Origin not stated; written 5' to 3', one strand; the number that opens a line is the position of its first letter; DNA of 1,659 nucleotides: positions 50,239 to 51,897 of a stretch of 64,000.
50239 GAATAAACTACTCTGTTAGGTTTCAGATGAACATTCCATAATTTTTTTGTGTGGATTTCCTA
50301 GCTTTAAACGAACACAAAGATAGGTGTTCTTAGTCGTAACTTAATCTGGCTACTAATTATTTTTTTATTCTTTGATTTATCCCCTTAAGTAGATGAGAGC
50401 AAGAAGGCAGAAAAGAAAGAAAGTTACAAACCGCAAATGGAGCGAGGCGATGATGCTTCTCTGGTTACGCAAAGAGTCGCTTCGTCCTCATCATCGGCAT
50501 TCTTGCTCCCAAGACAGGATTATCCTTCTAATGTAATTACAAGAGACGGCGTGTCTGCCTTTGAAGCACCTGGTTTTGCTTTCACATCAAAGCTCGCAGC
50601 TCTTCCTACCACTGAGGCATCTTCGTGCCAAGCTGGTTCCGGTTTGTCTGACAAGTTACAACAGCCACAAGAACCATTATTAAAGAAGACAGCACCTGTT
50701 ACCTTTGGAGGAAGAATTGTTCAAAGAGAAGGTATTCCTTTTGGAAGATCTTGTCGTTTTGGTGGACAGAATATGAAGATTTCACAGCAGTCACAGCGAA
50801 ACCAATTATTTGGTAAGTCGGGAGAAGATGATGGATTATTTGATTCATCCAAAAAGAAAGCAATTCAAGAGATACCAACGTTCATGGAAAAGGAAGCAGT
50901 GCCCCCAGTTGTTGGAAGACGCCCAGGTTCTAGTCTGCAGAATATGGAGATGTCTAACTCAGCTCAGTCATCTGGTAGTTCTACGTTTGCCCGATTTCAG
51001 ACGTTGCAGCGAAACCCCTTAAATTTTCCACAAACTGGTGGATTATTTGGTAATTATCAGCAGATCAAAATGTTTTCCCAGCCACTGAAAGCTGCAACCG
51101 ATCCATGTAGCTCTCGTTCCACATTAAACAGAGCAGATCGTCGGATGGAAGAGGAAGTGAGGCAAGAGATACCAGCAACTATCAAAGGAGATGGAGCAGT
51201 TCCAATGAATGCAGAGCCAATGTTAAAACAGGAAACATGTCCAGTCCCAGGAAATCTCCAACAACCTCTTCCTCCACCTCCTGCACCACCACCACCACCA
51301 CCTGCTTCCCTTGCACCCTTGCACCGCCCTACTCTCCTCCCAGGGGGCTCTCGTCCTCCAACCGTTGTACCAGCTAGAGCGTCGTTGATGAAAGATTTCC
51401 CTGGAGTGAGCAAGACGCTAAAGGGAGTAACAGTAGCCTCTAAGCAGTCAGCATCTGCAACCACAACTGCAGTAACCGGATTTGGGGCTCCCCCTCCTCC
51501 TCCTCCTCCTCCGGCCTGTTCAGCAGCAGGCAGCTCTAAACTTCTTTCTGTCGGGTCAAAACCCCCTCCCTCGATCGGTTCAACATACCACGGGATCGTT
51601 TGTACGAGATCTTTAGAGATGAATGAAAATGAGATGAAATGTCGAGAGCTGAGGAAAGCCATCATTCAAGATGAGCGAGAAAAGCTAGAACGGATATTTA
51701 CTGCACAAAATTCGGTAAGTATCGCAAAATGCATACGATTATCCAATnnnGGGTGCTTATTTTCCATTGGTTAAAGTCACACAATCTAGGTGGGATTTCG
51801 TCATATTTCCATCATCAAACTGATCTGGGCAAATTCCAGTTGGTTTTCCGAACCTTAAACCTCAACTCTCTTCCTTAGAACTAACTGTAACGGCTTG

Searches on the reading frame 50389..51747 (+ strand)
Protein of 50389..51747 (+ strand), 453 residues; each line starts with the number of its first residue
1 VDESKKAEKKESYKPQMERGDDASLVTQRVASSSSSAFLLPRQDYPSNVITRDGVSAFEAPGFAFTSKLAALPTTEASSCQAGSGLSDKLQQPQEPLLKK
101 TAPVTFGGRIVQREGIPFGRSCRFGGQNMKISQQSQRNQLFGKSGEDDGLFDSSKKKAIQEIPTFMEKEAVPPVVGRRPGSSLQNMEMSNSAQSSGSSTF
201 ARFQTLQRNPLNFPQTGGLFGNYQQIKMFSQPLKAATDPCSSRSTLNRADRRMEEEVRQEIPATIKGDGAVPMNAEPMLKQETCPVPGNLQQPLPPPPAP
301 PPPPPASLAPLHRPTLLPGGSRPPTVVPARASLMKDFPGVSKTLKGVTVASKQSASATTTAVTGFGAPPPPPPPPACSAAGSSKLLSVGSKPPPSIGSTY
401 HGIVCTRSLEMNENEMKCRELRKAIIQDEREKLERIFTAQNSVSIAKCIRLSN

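Call 21: search_protein_families(library=pfam, proteins=[window:50389-51747:+], max_evalue=0.01)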
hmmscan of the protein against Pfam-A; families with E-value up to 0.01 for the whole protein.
window:50389-51747:+ (453 aa): 0 families
